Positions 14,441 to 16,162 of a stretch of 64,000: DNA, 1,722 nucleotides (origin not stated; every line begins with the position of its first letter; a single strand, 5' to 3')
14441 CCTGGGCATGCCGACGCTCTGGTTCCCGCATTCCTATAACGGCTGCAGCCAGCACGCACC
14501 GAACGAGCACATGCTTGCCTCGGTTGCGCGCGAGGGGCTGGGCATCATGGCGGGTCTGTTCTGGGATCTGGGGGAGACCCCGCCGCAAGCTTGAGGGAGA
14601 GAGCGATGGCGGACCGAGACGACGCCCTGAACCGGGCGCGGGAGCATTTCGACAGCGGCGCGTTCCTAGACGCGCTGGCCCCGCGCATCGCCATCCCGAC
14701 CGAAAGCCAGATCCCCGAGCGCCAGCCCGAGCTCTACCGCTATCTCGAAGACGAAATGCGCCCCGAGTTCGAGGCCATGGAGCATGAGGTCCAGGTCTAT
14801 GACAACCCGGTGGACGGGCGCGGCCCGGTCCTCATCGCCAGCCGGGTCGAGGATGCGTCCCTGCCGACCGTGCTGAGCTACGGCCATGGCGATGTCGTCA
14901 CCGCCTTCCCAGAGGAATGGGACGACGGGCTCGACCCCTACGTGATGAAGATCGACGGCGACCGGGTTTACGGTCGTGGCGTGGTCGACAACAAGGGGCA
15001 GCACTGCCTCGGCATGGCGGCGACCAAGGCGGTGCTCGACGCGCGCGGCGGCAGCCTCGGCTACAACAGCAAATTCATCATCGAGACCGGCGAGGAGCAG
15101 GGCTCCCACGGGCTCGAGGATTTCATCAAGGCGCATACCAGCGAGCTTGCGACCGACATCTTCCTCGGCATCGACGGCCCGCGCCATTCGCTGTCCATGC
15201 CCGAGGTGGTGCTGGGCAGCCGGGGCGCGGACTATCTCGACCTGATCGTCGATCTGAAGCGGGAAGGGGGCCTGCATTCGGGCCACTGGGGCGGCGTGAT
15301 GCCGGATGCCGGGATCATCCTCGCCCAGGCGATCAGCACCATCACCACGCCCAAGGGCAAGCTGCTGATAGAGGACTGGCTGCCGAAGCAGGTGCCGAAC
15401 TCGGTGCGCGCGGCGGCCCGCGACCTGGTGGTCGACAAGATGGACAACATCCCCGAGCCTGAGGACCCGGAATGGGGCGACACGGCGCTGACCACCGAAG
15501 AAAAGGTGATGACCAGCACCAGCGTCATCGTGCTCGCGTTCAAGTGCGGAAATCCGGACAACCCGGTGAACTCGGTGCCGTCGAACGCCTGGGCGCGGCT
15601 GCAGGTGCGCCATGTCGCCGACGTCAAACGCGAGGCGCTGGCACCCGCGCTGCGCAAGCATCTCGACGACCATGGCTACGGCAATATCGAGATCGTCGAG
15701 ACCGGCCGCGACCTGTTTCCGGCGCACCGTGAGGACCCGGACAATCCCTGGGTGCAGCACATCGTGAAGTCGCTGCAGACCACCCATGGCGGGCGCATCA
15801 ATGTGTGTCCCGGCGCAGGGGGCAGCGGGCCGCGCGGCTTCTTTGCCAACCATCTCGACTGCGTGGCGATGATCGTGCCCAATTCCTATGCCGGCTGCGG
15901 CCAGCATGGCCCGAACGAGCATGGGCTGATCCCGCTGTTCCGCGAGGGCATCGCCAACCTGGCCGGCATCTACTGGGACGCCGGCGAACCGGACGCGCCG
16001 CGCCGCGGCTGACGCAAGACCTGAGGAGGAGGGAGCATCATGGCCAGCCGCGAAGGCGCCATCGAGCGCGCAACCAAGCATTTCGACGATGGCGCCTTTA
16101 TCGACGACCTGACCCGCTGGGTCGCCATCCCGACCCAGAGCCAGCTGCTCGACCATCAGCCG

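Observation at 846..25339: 25-kb peptide-uptake and multi-family peptidase/amidohydrolase island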

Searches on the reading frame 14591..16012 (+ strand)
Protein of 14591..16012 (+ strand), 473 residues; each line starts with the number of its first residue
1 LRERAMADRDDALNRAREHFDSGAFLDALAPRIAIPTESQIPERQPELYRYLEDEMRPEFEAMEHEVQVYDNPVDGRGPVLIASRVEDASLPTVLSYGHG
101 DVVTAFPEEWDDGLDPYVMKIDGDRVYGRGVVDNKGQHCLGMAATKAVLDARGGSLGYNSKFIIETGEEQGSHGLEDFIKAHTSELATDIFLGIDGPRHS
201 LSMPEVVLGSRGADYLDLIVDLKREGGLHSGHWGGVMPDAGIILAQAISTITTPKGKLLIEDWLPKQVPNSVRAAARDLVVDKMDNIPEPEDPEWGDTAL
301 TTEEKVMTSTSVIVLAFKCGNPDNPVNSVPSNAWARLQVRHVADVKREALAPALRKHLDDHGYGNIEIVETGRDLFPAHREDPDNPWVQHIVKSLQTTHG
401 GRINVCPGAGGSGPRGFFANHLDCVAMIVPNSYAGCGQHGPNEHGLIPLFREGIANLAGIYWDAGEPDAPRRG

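Call 3: search_protein_families(library=pfam, proteins=[window:14591-16012:+])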
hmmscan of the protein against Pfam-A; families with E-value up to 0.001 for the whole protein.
window:14591-16012:+ (473 aa): 1 family
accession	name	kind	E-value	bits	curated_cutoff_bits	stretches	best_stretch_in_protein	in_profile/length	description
PF01546.33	Peptidase_M20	-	3e-17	63.6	24.6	1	97-458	3-201/206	Peptidase family M20/M25/M40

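Call 5: search_protein_families(library=ncbifam, proteins=[window:14591-16012:+], max_evalue=1e-10)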
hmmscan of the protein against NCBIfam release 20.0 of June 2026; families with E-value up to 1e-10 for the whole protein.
window:14591-16012:+ (473 aa): 8 families
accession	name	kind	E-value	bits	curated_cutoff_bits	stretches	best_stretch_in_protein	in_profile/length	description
NF005478.0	PRK07079.1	subfamily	1.2e-155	519.1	330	1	8-468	2-458/469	hypothetical protein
NF005914.0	PRK07907.1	subfamily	1e-41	143.3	300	1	57-414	51-401/456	hypothetical protein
NF006053.0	PRK08201.1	equivalog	2.1e-37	129.1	441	1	24-460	15-449/458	dipeptidase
NF006579.0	PRK09104.1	subfamily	4.9e-31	108.2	327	1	55-458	49-456/465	hypothetical protein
NF005034.0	PRK06446.1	subfamily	6e-30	104.4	369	1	79-444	51-413/436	hypothetical protein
NF006399.0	PRK08651.1-2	equivalog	1.1e-14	54.2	381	1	67-195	45-165/405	succinyl-diaminopimelate desuccinylase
NF004809.0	PRK06156.1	equivalog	1.9e-13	50.2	438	1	98-184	169-257/573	dipeptidase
TIGR01910.1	DapE-ArgE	subfamily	9.8e-13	48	217.6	1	33-187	8-157/373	ArgE/DapE family deacylase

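Call 7: find_encoding_contigs(protein=window:14591-16012:+, flank=10000, max_places=6)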
Protein window:14591-16012:+ (473 aa): no gene with exactly this product is on record in the collection.
